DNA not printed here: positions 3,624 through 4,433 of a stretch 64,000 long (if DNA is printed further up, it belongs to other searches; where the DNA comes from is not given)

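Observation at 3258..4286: Tandem pair of small zinc-ribbon plus 2TM paralogues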

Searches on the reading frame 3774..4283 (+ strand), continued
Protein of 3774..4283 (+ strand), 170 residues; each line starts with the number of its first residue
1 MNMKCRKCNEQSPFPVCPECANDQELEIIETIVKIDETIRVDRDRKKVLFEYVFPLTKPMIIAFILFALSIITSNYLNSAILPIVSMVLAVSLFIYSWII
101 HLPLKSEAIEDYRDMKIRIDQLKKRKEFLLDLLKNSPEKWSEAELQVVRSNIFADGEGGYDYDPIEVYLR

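Call 46: search_solved_structures(query=A4, max_evalue=10, show_alignments=2)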
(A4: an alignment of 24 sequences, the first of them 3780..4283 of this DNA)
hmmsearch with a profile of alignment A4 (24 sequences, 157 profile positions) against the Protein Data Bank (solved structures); distinct sequences matched with E-value up to 10: 32.
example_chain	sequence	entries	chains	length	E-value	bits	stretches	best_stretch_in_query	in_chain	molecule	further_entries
7mcd_A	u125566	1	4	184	0.0071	19.7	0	112-147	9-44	AI-designed TIM-barrel F15C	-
9k92_A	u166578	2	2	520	0.054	16.9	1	37-102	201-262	Signal peptide peptidase-like 2A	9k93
8qox_B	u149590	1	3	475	0.13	15.6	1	29-77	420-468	Conserved membrane protein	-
13io_E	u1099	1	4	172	0.23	14.8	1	21-98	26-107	Calcium uniporter protein, mitochondrial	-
6wdn_C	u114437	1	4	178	0.23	14.8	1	21-98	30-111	Calcium uniporter protein, mitochondrial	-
2d74_A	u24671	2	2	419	0.43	13.9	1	2-35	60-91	Translation initiation factor 2 gamma subunit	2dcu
2l5g_B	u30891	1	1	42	0.53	13.6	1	24-55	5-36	Putative uncharacterized protein NCOR2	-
6wdo_C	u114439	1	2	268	0.59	13.5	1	21-98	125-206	Calcium uniporter protein, mitochondrial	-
6wdo_G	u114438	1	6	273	0.61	13.4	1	21-98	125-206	Calcium uniporter protein, mitochondrial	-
7b5h_AE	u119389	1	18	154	0.62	13.4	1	30-84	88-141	All3316 protein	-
6k7x_C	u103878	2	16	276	0.62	13.4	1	21-98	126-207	Calcium uniporter protein, mitochondrial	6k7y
6ek7_A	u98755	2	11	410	0.94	12.8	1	22-70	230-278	YaxA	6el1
6o58_K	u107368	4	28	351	0.99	12.7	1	21-98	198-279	Calcium uniporter protein, mitochondrial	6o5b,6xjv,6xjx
9jbr_A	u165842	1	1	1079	1.3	12.3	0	64-106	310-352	Endoplasmic reticulum transmembrane helix translocase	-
9jbx_A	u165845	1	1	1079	1.3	12.3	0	64-106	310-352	Endoplasmic reticulum transmembrane helix translocase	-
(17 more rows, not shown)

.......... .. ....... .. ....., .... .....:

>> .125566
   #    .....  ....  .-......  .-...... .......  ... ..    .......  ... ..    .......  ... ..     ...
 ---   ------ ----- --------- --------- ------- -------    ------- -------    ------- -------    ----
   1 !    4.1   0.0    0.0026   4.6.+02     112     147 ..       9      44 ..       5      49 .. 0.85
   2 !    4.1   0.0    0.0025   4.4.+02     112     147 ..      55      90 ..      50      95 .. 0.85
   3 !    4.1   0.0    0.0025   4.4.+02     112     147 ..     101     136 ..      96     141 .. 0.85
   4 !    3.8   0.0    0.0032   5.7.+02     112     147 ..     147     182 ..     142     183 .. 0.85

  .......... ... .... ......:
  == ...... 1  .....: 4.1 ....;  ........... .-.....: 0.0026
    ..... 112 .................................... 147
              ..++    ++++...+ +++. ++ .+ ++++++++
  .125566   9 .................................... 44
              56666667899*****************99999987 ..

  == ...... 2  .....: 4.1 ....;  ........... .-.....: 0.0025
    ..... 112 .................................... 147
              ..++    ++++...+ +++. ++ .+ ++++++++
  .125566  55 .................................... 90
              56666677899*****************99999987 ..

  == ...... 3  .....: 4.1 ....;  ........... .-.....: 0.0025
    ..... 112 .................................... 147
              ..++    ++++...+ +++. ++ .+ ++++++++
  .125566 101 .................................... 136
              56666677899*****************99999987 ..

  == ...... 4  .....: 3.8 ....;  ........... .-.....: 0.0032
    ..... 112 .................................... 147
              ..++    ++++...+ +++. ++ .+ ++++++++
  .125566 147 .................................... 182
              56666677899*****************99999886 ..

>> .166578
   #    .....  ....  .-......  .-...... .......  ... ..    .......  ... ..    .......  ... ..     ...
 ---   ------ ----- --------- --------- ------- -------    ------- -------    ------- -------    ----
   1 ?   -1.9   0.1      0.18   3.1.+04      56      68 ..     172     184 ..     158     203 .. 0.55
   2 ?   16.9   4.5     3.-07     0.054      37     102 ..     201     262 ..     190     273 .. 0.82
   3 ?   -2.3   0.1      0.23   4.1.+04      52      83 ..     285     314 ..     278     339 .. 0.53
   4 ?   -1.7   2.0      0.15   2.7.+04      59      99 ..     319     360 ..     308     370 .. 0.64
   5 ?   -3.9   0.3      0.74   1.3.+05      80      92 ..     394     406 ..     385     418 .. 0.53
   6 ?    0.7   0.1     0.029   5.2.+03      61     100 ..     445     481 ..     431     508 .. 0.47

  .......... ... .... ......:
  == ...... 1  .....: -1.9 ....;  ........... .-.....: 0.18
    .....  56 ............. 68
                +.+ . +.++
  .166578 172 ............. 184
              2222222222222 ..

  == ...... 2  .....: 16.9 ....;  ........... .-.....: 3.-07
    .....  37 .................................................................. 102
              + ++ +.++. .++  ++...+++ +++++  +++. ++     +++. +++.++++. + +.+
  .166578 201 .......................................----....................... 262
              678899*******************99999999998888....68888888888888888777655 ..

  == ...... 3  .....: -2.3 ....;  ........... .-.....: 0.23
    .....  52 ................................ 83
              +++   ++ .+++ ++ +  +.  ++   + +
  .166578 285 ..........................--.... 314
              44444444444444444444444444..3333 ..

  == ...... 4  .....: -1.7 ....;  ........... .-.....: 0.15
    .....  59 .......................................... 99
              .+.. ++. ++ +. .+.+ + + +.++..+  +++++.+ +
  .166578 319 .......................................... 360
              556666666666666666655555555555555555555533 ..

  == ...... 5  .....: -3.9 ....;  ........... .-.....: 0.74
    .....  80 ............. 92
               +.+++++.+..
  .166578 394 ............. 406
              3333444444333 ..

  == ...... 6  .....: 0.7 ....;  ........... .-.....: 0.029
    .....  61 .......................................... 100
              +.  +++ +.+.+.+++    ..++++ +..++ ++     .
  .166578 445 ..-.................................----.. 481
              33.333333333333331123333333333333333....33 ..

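Call 47: find_encoding_contigs(protein=P0019, flank=5000, max_places=3)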
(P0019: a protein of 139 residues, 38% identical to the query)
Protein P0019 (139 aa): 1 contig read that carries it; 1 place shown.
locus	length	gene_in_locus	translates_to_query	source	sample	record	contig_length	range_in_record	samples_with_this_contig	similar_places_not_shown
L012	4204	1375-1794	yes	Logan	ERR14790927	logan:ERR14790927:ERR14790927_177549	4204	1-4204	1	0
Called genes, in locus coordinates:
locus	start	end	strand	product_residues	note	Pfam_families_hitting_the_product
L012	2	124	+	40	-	?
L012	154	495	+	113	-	-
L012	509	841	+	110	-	-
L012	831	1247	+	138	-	-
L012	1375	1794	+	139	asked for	-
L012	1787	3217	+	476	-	PF02934:GatB_N, PF02637:GatB_Yqey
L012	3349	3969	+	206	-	PF00440:TetR_N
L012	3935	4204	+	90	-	?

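Call 48: find_encoding_contigs(protein=P0009, flank=8000, max_places=3)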
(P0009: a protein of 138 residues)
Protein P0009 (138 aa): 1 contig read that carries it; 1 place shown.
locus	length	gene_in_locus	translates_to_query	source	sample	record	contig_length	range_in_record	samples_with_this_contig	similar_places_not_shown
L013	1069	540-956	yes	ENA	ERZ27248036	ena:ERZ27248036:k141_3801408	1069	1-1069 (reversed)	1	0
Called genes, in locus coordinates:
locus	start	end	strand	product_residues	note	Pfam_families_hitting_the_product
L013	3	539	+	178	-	?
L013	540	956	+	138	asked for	-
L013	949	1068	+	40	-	?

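Call 52: predict_structure(alignment_id=A5)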
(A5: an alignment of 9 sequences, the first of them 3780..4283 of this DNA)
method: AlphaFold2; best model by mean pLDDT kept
length: 168 residues; sequences in the alignment: 9
mean_pLDDT: 76.0   pTM: 0.58
mean pLDDT of the five models: 76.0, 76.0, 75.8, 75.7, 74.3
residues with pLDDT >= 90: 3; 70-90: 132; 50-70: 15; < 50: 18
segments of 3 or more residues with pLDDT < 50: 151-168
pLDDT, mean of each block of 10 residues (from residue 1): 88 89 87 85 75 71 81 76 81 74 71 83 87 84 71 40 39
secondary structure, 60 per line:
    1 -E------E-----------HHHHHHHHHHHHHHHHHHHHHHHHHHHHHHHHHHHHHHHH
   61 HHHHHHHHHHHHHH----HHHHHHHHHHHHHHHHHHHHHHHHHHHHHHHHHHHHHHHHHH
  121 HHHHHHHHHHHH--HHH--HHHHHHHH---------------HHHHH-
elements in order: H21-74 H79-132 H140-147 H163-167

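Call 56: search_protein_families(library=ncbifam, proteins=[L002:7582-7995:+, L010:4866-5276:+, L011:5213-5767:+, P0018, P0009, P0015, P0016, P0019, P0003, P0005], max_evalue=0.05)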
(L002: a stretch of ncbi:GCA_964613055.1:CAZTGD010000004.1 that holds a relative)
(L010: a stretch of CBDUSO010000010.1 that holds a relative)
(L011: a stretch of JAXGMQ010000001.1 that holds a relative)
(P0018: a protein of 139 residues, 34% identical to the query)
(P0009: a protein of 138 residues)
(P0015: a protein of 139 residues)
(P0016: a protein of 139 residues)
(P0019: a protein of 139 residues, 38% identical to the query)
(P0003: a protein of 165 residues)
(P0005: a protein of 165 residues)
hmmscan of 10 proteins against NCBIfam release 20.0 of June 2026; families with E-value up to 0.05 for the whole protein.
L002:7582-7995:+ (138 aa): 2 families
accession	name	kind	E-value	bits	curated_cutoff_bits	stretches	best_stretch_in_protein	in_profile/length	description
NF058603.1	SCO2097_fam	equivalog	0.00078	19.8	110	1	20-132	4-117/129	SCO2097 family morphological protein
NF008093.1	PRK10835.1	equivalog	0.011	15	325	1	49-87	78-116/375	DUF418 domain-containing protein YeiB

L010:4866-5276:+ (137 aa): 1 family
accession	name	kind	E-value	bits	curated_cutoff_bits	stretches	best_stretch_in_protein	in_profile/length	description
NF058603.1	SCO2097_fam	equivalog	0.0094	16.3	110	1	48-99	32-87/129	SCO2097 family morphological protein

L011:5213-5767:+ (185 aa): 0 families

P0018 (139 aa): 1 family
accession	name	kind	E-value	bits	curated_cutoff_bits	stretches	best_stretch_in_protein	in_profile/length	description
NF033928.1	alph_xenorhab_A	subfamily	0.022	14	125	1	26-75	179-228/339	alpha-xenorhabdolysin family binary toxin subunit A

P0009 (138 aa): 3 families
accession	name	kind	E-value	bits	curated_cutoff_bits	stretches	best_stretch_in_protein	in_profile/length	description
NF058603.1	SCO2097_fam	equivalog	0.0071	16.7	110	1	20-105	4-93/129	SCO2097 family morphological protein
NF004170.0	PRK05638.1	equivalog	0.038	12.5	421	1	1-57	2-56/442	threonine synthase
NF003214.0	PRK04179.1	equivalog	0.047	13.6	71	0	2-26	19-46/62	50S ribosomal protein L37e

P0015 (139 aa): 0 families

P0016 (139 aa): 1 family
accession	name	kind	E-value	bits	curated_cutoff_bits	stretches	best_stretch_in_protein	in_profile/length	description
TIGR00494.1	crcB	equivalog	0.016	15.5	80.45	1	52-105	28-79/117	fluoride efflux transporter CrcB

P0019 (139 aa): 2 families
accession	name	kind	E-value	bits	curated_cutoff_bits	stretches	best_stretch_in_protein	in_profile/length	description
NF058603.1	SCO2097_fam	equivalog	0.004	17.5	110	1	21-108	5-96/129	SCO2097 family morphological protein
TIGR04402.2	mob_CxxC_CxxC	subfamily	0.03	14.6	70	1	46-127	21-114/180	mobilome CxxCx(11)CxxC protein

P0003 (165 aa): 0 families

P0005 (165 aa): 1 family
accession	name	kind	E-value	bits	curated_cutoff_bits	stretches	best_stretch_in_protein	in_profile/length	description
NF053815.1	teico_TcaA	equivalog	0.0041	16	550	1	1-86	1-81/463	membrane-associated protein TcaA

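Call 57: fold_search(model_id=the predicted structure, library=pdb)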
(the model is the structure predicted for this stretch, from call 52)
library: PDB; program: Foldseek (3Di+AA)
matches with E <= 10: 316; with E <= 0.001: 0
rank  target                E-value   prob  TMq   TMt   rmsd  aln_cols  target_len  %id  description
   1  8qbw                  5.0e-01  0.85  0.45  0.37  16.1       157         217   11  Cryo-EM structure of Vipp1-deltaH6_aa1-219 helical filament with lattice 3 (Vipp1-deltaH6_L3) (released 2024-09-11)
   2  7nsu_D                6.9e-01  0.75  0.38  0.18   8.6       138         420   10  ColicinE9 intact translocation complex (released 2021-08-11)
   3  2b5u_A                7.3e-01  0.60  0.40  0.17  17.3       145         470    8  Crystal Structure Of Colicin E3 V206C Mutant In Complex With Its Immunity Protein (released 2006-11-07)
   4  7o3w_A                7.7e-01  0.44  0.34  0.29  24.4       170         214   12  Structural basis for VIPP1 oligomerization and maintenance of thylakoid membrane integrity (released 2021-06-30)
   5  9uxk_E                8.5e-01  0.72  0.40  0.46   9.8       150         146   14  type II Lamassu, LmuACB from Vibrio cholerae O1 El (released 2026-03-25)
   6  8qbs                  9.5e-01  0.41  0.35  0.31  15.9       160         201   11  Cryo-EM structure of Vipp1-F197K/L200K helical filament with lattice 1 (Vipp1-F197K/L200K_L1) (released 2024-09-11)
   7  3g67_B                1.0e+00  0.66  0.38  0.32   7.6       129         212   18  Crystal Structure of a Soluble Chemoreceptor from Thermotoga maritima (released 2009-07-28)
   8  9uxh_F                1.0e+00  0.51  0.41  0.12  13.3       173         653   14  type II Lamassu, LmuACB with DNA (released 2026-03-25)
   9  7o3x_B                1.2e+00  0.35  0.33  0.28  15.7       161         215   11  Structural basis for VIPP1 oligomerization and maintenance of thylakoid membrane integrity (released 2021-06-30)
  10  6ixg_B                1.2e+00  0.75  0.48  0.39   8.6       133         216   11  Crystal structure of native apo SH3BP5 (P41) (released 2019-03-20)
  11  8j07_8A               1.2e+00  0.25  0.28  0.25   9.5       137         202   12  96nm repeat of human respiratory doublet microtubule and associated axonemal complexes (released 2023-07-26)
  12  8qhx                  1.2e+00  0.23  0.27  0.24  18.8       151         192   11  280A Vipp1 H1-6 helical tubes in the presence of EPL (released 2024-09-18)
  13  9fqr_EU               1.4e+00  0.41  0.41  0.42  16.8       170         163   12  96-nm repeat of axonemal doublet microtubules from bovine sperm (released 2025-03-26)
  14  1g73_A                1.4e+00  0.16  0.28  0.30  17.2       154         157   15  CRYSTAL STRUCTURE OF SMAC BOUND TO XIAP-BIR3 DOMAIN (released 2001-01-10)
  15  1i4d_B                1.4e+00  0.12  0.24  0.22  26.7       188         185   13  CRYSTAL STRUCTURE ANALYSIS OF RAC1-GDP COMPLEXED WITH ARFAPTIN (P21) (released 2001-05-16)
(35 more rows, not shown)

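Call 63: find_encoding_contigs(protein=P0003, flank=8000, max_places=3)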
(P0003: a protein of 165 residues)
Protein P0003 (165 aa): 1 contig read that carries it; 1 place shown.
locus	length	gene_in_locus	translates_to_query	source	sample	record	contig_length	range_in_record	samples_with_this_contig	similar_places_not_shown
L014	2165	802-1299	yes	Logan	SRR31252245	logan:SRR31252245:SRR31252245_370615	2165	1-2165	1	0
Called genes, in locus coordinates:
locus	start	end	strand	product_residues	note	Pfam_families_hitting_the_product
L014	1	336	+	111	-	?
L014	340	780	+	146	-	-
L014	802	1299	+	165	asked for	-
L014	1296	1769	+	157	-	-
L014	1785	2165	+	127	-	?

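Call 64: find_encoding_contigs(protein=P0005, flank=8000, max_places=3)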
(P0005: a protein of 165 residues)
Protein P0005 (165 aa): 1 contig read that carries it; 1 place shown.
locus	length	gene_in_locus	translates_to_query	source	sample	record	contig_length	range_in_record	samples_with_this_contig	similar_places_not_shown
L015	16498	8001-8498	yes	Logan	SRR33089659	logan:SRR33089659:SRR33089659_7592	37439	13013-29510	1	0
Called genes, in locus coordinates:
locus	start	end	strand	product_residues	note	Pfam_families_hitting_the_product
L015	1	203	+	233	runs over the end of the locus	PF00160:Pro_isomerase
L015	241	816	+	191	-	PF00160:Pro_isomerase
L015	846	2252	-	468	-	PF01276:OKR_DC_1, PF00155:Aminotran_1_2 (weak), PF01053:Cys_Met_Meta_PP (weak), PF03711:OKR_DC_1_C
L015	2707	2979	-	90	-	PF00216:Bac_DNA_binding, PF18291:HU-HIG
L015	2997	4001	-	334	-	PF01210:NAD_Gly3P_dh_N, PF02558:ApbA, PF07479:NAD_Gly3P_dh_C, PF20618:GPD_NAD_C_bact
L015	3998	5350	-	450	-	PF03193:RsgA_GTPase (faint), PF00009:GTP_EFTU (weak), PF01926:MMR_HSR1, PF02421:FeoB_N, PF00009:GTP_EFTU, PF01926:MMR_HSR1, PF02421:FeoB_N, PF14714:KH_dom-like, +6 more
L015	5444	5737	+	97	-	PF02686:GatC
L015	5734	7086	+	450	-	PF01425:Amidase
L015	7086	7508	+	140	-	-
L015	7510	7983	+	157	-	-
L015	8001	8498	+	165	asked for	-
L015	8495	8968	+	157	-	-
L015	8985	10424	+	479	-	PF02934:GatB_N, PF02637:GatB_Yqey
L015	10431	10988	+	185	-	PF07638:Sigma70_ECF (weak), PF04542:Sigma70_r2, PF08281:Sigma70_r4_2, PF04545:Sigma70_r4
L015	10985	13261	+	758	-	PF13490:zf-HC2 (weak)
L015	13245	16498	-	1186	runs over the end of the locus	PF07833:Cu_amine_oxidN1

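Call 65: find_encoding_contigs(protein=P0015, flank=8000, max_places=3)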
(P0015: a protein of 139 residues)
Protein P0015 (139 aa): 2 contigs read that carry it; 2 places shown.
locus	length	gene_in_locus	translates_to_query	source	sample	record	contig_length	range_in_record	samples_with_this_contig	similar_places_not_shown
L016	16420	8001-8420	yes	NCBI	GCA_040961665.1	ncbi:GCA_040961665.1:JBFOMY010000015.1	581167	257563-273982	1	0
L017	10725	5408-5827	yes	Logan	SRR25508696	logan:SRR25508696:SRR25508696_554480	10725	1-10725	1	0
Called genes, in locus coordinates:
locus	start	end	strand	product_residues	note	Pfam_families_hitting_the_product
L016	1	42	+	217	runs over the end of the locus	PF00160:Pro_isomerase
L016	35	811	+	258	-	PF00037:Fer4 (weak), PF12837:Fer4_6 (faint)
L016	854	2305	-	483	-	PF01276:OKR_DC_1, PF03711:OKR_DC_1_C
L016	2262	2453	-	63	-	-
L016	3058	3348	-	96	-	PF00216:Bac_DNA_binding, PF18291:HU-HIG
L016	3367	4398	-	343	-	PF01210:NAD_Gly3P_dh_N, PF02558:ApbA, PF07479:NAD_Gly3P_dh_C, PF20618:GPD_NAD_C_bact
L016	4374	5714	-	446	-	PF03193:RsgA_GTPase (faint), PF00005:ABC_tran (faint), PF01926:MMR_HSR1, PF02421:FeoB_N, PF00009:GTP_EFTU, PF01926:MMR_HSR1, PF02421:FeoB_N, PF14714:KH_dom-like, +5 more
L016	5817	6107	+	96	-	PF02686:GatC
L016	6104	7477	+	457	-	PF01425:Amidase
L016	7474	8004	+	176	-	-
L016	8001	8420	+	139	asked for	-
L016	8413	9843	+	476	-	PF02934:GatB_N, PF02637:GatB_Yqey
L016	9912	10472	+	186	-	PF04542:Sigma70_r2, PF07638:Sigma70_ECF (weak), PF08281:Sigma70_r4_2, PF04545:Sigma70_r4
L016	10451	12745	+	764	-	PF13490:zf-HC2 (weak)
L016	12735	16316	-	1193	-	PF07833:Cu_amine_oxidN1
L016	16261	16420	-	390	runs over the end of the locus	PF00162:PGK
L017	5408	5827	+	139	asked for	-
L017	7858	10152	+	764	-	PF13490:zf-HC2 (weak)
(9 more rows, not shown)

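Call 67: find_related_loci(query=A3, collection=metagenome_contigs, flank=6000)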
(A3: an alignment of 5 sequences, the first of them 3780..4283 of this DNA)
Query A3 (168 aa) in metagenome_contigs; peptide patterns used: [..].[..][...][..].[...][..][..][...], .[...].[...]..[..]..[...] (x = any residue, [..] = any of these).
231 stretches matched a pattern; 2 encode a relative of the query (tblastn E <= 1e-3); 2 distinct loci.
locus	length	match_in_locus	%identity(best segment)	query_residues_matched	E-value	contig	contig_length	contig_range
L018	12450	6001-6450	33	2-151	7e-34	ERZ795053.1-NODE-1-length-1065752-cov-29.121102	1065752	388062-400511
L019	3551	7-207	43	91-157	5e-16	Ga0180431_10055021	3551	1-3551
